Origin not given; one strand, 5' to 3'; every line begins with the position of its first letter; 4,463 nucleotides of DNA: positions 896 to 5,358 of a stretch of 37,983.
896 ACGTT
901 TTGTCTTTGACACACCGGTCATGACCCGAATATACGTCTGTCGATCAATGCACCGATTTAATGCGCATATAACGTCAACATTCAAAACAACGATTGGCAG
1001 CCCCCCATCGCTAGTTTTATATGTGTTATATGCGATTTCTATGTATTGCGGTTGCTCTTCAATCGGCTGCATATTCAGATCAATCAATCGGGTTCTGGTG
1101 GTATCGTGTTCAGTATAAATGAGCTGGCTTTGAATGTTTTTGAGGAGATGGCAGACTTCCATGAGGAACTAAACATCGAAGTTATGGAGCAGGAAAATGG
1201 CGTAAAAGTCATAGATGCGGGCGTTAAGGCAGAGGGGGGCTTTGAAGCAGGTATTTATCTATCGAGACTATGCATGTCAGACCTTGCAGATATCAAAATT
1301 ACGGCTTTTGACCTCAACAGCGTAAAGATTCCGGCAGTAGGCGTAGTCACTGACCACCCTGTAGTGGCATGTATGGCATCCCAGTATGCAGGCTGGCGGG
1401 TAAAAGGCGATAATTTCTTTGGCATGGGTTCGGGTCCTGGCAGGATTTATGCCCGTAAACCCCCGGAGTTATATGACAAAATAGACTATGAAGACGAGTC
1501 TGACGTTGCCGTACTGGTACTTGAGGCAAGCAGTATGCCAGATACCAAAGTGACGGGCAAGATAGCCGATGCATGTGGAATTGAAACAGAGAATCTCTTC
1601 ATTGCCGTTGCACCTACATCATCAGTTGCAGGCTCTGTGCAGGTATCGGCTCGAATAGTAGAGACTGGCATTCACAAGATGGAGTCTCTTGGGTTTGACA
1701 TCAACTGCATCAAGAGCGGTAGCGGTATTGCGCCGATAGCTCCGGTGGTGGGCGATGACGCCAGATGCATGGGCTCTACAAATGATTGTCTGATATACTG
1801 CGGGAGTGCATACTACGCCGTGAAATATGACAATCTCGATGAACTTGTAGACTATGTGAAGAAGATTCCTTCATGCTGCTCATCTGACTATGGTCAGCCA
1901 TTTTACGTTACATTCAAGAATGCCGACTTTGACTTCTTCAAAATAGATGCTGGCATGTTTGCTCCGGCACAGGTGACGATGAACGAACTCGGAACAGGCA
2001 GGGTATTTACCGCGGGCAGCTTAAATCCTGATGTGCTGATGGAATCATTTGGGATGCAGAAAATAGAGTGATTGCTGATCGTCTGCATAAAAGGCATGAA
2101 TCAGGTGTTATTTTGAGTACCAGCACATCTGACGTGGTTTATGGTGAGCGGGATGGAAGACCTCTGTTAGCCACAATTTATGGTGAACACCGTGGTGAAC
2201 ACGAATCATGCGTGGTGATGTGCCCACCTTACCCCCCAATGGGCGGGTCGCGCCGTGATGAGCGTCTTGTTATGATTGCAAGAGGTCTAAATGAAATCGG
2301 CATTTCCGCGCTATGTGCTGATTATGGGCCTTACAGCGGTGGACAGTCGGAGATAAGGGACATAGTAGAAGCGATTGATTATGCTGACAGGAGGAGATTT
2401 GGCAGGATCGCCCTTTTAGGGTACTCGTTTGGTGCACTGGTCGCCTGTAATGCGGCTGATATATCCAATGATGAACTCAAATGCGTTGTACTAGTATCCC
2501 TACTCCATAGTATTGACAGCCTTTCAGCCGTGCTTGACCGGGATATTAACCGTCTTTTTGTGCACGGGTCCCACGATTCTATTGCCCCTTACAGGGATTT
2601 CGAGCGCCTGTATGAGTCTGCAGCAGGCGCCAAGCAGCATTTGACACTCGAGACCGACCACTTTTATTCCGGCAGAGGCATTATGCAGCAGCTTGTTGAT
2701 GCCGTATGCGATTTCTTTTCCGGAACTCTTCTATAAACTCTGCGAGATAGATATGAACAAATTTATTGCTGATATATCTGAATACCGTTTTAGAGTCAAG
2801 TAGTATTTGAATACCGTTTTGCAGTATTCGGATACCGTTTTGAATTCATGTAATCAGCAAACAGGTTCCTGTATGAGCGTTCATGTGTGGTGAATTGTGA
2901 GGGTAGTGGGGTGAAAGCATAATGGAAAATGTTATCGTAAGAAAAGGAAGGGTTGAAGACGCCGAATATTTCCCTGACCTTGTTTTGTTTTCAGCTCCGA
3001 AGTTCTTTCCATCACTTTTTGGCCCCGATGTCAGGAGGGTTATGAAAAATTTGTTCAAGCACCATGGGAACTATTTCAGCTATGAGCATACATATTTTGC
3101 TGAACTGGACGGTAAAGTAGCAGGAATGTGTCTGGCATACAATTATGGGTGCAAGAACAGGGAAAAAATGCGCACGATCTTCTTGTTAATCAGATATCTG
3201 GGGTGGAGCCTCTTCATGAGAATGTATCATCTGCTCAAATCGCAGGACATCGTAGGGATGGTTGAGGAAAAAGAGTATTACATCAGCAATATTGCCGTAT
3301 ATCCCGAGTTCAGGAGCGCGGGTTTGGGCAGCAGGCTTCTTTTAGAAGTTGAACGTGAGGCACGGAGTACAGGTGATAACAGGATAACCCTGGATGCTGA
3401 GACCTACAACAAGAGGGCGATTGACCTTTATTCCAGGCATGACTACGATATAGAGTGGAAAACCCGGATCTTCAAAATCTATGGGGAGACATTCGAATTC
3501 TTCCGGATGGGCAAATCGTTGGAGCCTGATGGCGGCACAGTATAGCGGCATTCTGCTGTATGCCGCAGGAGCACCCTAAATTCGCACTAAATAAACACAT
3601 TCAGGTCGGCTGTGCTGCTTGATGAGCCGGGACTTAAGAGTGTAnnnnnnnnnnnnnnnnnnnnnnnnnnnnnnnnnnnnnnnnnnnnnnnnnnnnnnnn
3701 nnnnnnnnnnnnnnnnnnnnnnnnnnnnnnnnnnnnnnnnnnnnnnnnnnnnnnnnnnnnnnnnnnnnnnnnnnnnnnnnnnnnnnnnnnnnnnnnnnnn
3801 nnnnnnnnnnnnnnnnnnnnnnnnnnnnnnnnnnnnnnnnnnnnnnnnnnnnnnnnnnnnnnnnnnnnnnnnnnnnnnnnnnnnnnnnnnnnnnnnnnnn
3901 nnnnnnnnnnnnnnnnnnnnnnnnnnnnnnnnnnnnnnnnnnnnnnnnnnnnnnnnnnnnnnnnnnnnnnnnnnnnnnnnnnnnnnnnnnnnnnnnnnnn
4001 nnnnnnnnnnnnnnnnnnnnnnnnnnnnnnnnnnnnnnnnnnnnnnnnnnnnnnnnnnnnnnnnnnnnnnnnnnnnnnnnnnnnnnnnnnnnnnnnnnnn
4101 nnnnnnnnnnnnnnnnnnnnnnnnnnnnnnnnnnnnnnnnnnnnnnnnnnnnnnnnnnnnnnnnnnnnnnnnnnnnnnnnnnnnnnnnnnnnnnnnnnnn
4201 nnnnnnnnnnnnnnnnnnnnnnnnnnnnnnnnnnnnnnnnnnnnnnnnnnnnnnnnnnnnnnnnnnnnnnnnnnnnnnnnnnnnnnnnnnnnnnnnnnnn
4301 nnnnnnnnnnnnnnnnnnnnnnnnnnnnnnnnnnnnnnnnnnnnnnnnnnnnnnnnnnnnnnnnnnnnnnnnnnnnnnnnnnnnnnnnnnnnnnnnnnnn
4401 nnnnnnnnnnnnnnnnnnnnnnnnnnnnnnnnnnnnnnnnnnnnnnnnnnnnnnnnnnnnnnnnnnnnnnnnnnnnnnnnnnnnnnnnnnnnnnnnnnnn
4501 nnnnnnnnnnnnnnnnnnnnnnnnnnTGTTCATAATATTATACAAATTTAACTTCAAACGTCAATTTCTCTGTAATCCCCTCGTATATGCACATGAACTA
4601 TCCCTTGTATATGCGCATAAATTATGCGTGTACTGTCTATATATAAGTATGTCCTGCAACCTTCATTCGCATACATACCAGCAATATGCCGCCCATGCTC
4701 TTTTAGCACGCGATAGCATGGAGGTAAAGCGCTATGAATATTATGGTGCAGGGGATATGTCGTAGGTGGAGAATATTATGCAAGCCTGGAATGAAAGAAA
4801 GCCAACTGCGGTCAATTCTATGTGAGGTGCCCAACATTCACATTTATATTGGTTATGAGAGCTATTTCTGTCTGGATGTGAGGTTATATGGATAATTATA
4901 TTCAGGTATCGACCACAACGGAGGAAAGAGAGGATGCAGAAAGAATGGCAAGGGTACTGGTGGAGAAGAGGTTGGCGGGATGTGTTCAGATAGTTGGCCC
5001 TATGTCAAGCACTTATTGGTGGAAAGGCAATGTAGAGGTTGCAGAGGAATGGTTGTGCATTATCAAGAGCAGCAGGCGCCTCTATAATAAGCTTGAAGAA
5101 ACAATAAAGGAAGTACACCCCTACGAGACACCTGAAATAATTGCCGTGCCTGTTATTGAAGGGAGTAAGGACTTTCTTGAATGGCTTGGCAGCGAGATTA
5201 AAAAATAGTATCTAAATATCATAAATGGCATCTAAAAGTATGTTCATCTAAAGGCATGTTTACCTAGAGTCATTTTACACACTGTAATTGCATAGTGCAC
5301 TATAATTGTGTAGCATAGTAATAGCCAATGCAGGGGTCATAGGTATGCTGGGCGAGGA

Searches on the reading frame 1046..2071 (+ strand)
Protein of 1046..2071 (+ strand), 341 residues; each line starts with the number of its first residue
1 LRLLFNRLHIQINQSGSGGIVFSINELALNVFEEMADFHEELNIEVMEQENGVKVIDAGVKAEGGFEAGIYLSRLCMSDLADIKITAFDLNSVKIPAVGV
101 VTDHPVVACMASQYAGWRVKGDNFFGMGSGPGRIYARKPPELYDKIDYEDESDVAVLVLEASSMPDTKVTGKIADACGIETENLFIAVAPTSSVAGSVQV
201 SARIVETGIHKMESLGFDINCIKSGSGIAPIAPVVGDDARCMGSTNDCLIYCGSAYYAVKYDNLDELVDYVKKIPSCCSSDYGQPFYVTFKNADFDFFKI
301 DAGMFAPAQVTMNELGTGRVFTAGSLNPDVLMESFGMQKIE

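Call 26: search_protein_families(library=pfam, proteins=[window:1046-2071:+])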
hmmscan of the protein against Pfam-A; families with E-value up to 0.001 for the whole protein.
window:1046-2071:+ (341 aa): 1 family
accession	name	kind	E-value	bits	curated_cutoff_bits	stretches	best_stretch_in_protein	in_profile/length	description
PF02289.21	MCH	-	4.3e-129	430.6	25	1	23-335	1-311/311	Cyclohydrolase (MCH)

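Call 29: find_homologous_proteins(query=window:1112-2071:+, max_evalue=1e-80)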
Query window:1112-2071:+ (319 aa): 1232 proteins with E <= 1e-80 among 4327 candidates; the best 120 are listed.
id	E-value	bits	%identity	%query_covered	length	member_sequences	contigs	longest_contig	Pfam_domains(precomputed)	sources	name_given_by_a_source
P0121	4.9e-211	717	100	100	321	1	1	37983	PF02289.22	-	-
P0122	2.3e-145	502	66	100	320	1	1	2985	PF02289.22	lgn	-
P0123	2.0e-142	492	66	100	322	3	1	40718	PF02289.22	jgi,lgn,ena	-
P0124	7.1e-141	487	64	100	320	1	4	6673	PF02289.22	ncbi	ncbi:MAG: methenyltetrahydromethanopterin cyclohydrolase [Candidatus Syntropharchaeia archaeon]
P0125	3.7e-140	485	64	100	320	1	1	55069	PF02289.22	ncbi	ncbi:MAG: methenyltetrahydromethanopterin cyclohydrolase [Candidatus Methanospirareceae archaeon]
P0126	4.8e-140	484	66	100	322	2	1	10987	PF02289.22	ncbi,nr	ncbi:MAG: methenyltetrahydromethanopterin cyclohydrolase [Halobacteriota archaeon]|nr:methenyltetrah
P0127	5.6e-140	484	66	100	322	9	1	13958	PF02289.22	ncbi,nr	ncbi:MAG: methenyltetrahydromethanopterin cyclohydrolase [Halobacteriota archaeon]|nr:methenyltetrah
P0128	1.3e-139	483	63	100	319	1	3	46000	PF02289.22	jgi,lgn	jgi:methenyltetrahydromethanopterin cyclohydrolase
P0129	6.0e-139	481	63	100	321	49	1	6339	PF02289.22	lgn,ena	-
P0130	4.3e-137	474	62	100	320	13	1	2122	PF02289.22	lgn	-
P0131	4.5e-137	474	63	100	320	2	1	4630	PF02289.22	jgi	-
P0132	4.8e-137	474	62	100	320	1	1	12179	PF02289.22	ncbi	-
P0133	5.7e-137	474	62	100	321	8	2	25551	PF02289.22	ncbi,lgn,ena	-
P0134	6.5e-137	474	62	99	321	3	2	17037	PF02289.22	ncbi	ncbi:MAG: methenyltetrahydromethanopterin cyclohydrolase [Candidatus Methanospirareceae archaeon]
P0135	3.3e-136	472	63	100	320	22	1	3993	PF02289.22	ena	-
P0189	3.7e-131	455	60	100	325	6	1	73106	PF02289.22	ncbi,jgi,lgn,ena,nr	ncbi:MAG: Methenyltetrahydromethanopterin cyclohydrolase [Candidatus Alkanophagales archaeon MCA70_s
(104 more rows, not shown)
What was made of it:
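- Tried and rejected: The Mch search shows that the window is a whole 37,983-nt contig and that the next-best protein is 66% identical (call 29).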

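Call 30: find_encoding_contigs(protein=P0121, flank=10000, max_places=5)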
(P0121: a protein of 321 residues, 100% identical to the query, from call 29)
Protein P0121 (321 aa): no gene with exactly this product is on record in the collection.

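Call 31: find_encoding_contigs(protein=P0123, flank=10000, max_places=3)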
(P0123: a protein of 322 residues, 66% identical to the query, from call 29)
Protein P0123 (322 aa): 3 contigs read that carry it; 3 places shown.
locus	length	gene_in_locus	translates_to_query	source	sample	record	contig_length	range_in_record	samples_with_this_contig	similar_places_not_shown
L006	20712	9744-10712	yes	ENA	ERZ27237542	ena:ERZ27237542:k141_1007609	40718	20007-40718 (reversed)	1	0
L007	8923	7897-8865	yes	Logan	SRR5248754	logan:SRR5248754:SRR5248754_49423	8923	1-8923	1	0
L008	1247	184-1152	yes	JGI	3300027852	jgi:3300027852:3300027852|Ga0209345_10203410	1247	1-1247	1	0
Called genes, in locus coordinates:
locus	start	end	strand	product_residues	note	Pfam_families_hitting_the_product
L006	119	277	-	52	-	PF04014:MazE_antitoxin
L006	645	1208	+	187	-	-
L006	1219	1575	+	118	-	PF09946:DUF2178 (faint)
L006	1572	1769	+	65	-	PF12844:HTH_19 (weak), PF13560:HTH_31 (weak), PF01381:HTH_3, PF13443:HTH_26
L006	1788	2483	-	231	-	PF08713:DNA_alkylation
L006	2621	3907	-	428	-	PF05201:GlutR_N, PF01488:Shikimate_DH, PF00745:GlutR_dimer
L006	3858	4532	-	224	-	PF01488:Shikimate_DH (weak), PF13241:NAD_binding_7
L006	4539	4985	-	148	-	PF13404:HTH_AsnC-type (weak), PF22451:NirdL-like_HTH, PF17805:AsnC_trans_reg2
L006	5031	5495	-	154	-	PF13404:HTH_AsnC-type (weak), PF13412:HTH_24 (faint), PF22451:NirdL-like_HTH, PF17805:AsnC_trans_reg2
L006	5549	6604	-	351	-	PF01555:N6_N4_Mtase, PF09568:RE_MjaI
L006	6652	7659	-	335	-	PF04055:Radical_SAM, PF13353:Fer4_12 (weak), PF13186:SPASM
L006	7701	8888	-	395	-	-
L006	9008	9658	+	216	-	-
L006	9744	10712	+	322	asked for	PF02289:MCH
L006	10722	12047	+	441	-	PF01523:PmbA_TldD_1st, PF19290:PmbA_TldD_2nd (weak), PF19289:PmbA_TldD_3rd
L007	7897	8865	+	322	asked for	PF02289:MCH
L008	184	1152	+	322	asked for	PF02289:MCH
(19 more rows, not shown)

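Call 32: find_encoding_contigs(protein=P0127, flank=10000, max_places=3)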
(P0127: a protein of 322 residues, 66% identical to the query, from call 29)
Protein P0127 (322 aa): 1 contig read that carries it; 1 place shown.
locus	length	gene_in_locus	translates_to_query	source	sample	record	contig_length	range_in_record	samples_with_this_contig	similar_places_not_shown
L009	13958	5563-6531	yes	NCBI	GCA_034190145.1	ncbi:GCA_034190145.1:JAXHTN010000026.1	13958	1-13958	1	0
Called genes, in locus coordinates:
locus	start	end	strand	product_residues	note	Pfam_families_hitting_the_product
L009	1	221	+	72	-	?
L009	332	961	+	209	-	PF00227:Proteasome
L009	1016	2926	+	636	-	PF07650:KH_2 (faint), PF17214:KH_TffA, PF00753:Lactamase_B, PF16661:Lactamase_B_6, PF23023:Anti-Pycsar_Apyc1 (weak), PF12706:Lactamase_B_2, PF10996:Beta-Casp, PF07521:RMMBL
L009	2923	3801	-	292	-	PF00149:Metallophos, PF12850:Metallophos_2 (faint), PF14582:Metallophos_3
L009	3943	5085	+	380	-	PF00682:HMGL-like, PF22617:HCS_D2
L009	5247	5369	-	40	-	-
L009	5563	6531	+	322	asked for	PF02289:MCH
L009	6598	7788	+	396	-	PF00890:FAD_binding_2 (faint), PF01494:FAD_binding_3, PF01946:Thi4 (weak), PF03486:HI0933_like, PF05834:Lycopene_cycl (weak), PF07992:Pyr_redox_2, PF12831:FAD_oxidored, PF22578:GGR_cat (weak), +2 more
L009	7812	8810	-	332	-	-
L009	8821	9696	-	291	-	PF13401:AAA_22 (faint), PF00004:AAA (weak), PF07726:AAA_3 (weak), PF07728:AAA_5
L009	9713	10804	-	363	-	-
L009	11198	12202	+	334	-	PF00709:Adenylsucc_synt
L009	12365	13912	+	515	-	PF02629:CoA_binding, PF13380:CoA_binding_2, PF13607:Succ_CoA_lig, PF19045:Ligase_CoA_2 (weak)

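Call 33: find_encoding_contigs(protein=P0124, flank=10000, max_places=4)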
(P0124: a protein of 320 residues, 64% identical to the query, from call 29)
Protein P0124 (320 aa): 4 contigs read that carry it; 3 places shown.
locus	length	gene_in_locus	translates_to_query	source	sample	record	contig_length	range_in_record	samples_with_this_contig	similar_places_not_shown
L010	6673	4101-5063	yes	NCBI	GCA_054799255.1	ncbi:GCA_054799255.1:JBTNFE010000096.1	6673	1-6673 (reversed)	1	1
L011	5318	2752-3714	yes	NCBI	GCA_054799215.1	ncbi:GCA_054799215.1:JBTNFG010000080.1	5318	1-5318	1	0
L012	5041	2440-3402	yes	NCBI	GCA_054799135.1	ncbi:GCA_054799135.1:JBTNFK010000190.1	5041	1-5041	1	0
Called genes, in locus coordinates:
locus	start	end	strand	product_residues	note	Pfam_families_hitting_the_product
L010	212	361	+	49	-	-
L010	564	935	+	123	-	PF13683:rve_3 (faint)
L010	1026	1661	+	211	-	PF00696:AA_kinase (weak)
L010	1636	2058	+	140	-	-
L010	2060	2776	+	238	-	PF00977:His_biosynth, PF01207:Dus (faint), PF03060:NMO (faint), PF05690:ThiG (faint)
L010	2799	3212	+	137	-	PF01402:RHH_1, PF08753:NikR_C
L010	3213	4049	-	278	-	PF02525:Flavodoxin_2, PF03358:FMN_red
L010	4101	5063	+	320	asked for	PF02289:MCH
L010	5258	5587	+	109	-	PF01855:POR_N (weak)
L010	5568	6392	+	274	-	PF02775:TPP_enzyme_C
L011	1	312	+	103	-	PF00696:AA_kinase (weak)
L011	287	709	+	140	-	-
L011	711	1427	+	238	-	PF00977:His_biosynth, PF01207:Dus (faint), PF03060:NMO (faint), PF05690:ThiG (faint)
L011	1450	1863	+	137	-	PF01402:RHH_1, PF08753:NikR_C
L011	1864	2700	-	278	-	PF02525:Flavodoxin_2, PF03358:FMN_red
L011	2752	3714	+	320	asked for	PF02289:MCH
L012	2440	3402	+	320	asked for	PF02289:MCH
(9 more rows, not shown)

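Call 68: find_encoding_contigs(protein=P0125, flank=10000, max_places=2)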
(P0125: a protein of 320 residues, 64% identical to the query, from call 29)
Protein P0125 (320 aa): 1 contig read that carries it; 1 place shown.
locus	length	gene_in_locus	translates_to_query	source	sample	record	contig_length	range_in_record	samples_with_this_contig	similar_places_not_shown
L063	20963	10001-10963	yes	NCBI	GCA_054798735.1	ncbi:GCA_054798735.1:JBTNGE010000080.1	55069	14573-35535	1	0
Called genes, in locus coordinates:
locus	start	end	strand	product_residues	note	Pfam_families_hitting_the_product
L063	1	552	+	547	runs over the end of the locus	PF00389:2-Hacid_dh, PF02826:2-Hacid_dh_C, PF19304:PGDH_inter, PF01842:ACT, PF22629:ACT_AHAS_ss (weak)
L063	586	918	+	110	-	PF01655:Ribosomal_L32e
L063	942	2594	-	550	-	PF02878:PGM_PMM_I, PF02879:PGM_PMM_II, PF02880:PGM_PMM_III, PF00408:PGM_PMM_IV (weak)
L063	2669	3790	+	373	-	-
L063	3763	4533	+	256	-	PF01478:Peptidase_A24, PF06847:Arc_PepC_II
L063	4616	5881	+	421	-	PF00009:GTP_EFTU, PF01926:MMR_HSR1 (faint), PF03144:GTP_EFTU_D2, PF03143:GTP_EFTU_D3, PF22594:GTP-eEF1A_C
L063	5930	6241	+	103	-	PF00338:Ribosomal_S10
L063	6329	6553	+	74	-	-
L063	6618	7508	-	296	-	PF02754:CCG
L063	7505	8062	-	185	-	PF13183:Fer4_8, PF13187:Fer4_9, PF13237:Fer4_10, PF13534:Fer4_17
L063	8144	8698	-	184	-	PF00149:Metallophos, PF12850:Metallophos_2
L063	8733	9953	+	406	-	PF04312:DUF460, PF28159:CEP89 (faint)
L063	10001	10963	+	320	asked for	PF02289:MCH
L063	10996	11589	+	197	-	-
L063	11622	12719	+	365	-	PF13175:AAA_15, PF13304:AAA_21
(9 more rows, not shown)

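Call 69: find_encoding_contigs(protein=P0128, flank=10000, max_places=2)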
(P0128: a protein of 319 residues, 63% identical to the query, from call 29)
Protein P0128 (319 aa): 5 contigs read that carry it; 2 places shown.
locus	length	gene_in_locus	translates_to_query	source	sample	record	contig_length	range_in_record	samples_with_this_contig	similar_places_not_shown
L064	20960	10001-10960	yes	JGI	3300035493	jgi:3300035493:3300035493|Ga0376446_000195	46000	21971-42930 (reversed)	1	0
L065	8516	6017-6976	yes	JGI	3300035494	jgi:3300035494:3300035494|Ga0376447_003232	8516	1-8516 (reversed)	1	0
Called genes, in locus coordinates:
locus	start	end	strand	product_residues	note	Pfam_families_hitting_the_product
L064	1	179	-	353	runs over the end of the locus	PF02277:DBI_PRT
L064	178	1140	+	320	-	PF01955:CbiZ, PF04608:PgpA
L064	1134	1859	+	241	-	PF02654:CobS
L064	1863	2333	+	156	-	PF03946:Ribosomal_L11_N, PF00298:Ribosomal_L11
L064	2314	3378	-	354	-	PF02655:ATP-grasp_3, PF02786:CPSase_L_D2 (faint)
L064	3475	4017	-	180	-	PF04525:LOR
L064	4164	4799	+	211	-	PF18462:DUF5612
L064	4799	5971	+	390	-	PF01926:MMR_HSR1, PF02421:FeoB_N (weak), PF08438:YGR210-like_G4, PF02824:TGS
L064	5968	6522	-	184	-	PF01613:Flavin_Reduct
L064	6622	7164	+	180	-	PF02830:V4R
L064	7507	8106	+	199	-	PF13580:SIS_2 (faint), PF01380:SIS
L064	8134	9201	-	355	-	PF13439:Glyco_transf_4, PF13477:Glyco_trans_4_2 (weak), PF13579:Glyco_trans_4_4, PF20706:GT4-conflict, PF00534:Glycos_transf_1, PF13692:Glyco_trans_1_4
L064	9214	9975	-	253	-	PF02602:HEM4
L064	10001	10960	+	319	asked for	PF02289:MCH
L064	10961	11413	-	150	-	PF03439:Spt5-NGN, PF00467:KOW (weak)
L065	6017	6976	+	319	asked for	PF02289:MCH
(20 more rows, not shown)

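Call 70: find_encoding_contigs(protein=P0189, flank=10000, max_places=2)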
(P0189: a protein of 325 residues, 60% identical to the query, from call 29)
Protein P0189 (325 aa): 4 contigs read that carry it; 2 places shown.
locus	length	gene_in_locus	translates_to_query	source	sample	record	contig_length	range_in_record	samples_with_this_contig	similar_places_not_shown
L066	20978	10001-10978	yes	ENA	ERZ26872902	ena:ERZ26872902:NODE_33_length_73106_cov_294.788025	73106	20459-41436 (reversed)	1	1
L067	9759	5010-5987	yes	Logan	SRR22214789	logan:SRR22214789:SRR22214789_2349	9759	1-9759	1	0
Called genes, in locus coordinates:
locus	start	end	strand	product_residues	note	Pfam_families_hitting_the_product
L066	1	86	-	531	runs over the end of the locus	PF00389:2-Hacid_dh, PF02826:2-Hacid_dh_C, PF19304:PGDH_inter, PF01842:ACT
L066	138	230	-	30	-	-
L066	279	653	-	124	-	PF05942:PaREP1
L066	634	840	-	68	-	-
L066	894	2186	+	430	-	PF03952:Enolase_N, PF00113:Enolase_C, PF13378:MR_MLE_C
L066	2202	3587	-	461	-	PF01656:CbiA, PF13500:AAA_26, PF07685:GATase_3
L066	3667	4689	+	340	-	PF00490:ALAD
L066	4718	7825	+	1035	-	PF02384:N6_Mtase (faint), PF07669:Eco57I (weak), PF18135:Type_ISP_C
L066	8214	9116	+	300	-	PF01210:NAD_Gly3P_dh_N, PF02558:ApbA, PF03807:F420_oxidored (weak), PF08546:ApbA_C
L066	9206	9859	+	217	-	PF01895:PhoU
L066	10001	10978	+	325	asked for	PF02289:MCH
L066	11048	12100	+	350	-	PF01208:URO-D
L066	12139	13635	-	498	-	-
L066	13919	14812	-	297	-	PF00590:TP_methylase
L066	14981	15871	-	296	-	PF01937:ARMT1-like_dom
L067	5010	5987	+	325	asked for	PF02289:MCH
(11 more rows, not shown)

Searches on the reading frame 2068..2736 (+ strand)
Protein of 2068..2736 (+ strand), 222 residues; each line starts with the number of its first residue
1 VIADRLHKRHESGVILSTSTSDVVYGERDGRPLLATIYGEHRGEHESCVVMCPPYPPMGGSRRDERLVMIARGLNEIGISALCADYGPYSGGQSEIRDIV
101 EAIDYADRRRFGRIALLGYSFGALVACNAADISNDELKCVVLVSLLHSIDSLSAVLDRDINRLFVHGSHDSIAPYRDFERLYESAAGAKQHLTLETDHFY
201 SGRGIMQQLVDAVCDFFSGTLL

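Call 26: search_protein_families(library=pfam, proteins=[window:2068-2736:+])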
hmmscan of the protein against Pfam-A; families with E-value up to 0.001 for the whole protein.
window:2068-2736:+ (222 aa): 5 families
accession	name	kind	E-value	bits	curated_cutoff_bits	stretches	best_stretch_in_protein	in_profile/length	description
PF12146.15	Hydrolase_4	-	3.2e-05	23.8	27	0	96-147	59-111/239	Serine aminopeptidase, S33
PF00561.26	Abhydrolase_1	-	3.4e-05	24.1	25.8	1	96-145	55-102/245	alpha/beta hydrolase fold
PF02230.22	Abhydrolase_2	-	0.0005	20.4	23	1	109-190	102-187/217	Phospholipase/Carboxylesterase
PF02129.25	Peptidase_S15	-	0.00091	19.4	23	0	91-148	72-131/262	X-Pro dipeptidyl-peptidase (S15 family)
PF12697.13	Abhydrolase_6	-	0.00095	20.3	26.3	0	94-164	52-107/217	Alpha/beta hydrolase family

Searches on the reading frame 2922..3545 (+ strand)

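Call 26: search_protein_families(library=pfam, proteins=[window:2922-3545:+])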
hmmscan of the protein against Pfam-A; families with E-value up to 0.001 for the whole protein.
window:2922-3545:+ (207 aa): 4 families
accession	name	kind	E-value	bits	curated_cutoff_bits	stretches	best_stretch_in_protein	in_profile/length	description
PF00583.31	Acetyltransf_1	-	1.6e-15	57.9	20.7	1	53-173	31-114/116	Acetyltransferase (GNAT) family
PF13508.13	Acetyltransf_7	-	2e-10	41.4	27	1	108-175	12-82/84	Acetyltransferase (GNAT) domain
PF13673.13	Acetyltransf_10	-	1e-06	29.1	23.6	1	100-165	32-100/128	Acetyltransferase (GNAT) domain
PF08445.16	FR47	-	4e-06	27.2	22.1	1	112-181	15-83/86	FR47-like protein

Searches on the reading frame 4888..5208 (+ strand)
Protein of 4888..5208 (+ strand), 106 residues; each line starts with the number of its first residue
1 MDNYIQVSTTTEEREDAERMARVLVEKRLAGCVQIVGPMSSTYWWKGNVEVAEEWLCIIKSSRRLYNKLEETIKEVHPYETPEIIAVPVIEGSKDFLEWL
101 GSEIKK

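Call 13: search_protein_families(library=pfam, proteins=[window:4888-5208:+])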
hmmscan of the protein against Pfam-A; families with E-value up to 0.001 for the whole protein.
window:4888-5208:+ (106 aa): 1 family
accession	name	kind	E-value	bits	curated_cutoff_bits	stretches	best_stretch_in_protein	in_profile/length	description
PF03091.20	CutA1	-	2e-35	121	22.4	1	7-102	3-98/99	CutA1 divalent ion tolerance protein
